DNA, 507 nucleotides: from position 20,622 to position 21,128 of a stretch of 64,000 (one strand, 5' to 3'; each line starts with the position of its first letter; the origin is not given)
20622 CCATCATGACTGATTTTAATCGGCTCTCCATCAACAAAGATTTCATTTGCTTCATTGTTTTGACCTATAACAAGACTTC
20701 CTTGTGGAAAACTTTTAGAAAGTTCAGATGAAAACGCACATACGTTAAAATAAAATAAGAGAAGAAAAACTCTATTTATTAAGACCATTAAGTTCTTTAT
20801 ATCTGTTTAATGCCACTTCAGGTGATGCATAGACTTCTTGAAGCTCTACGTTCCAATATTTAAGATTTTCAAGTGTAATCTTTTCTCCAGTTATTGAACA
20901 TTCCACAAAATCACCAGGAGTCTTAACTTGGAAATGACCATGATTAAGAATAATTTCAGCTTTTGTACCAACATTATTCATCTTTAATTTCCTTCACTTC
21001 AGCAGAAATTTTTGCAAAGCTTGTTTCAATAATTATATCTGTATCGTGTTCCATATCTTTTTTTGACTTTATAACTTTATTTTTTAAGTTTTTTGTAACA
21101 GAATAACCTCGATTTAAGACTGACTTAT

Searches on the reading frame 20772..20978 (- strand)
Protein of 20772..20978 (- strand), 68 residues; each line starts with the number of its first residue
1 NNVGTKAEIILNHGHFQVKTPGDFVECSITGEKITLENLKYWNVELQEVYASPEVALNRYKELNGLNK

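Call 74: search_protein_families(library=pfam, proteins=[window:20772-20978:-], max_evalue=0.01)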
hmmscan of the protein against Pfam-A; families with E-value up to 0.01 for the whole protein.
window:20772-20978:- (68 aa): 1 family
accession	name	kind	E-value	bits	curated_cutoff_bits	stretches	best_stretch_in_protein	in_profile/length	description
PF09866.14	DUF2093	-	2.1e-19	69.1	25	1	20-59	3-42/42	Uncharacterized protein conserved in bacteria (DUF2093)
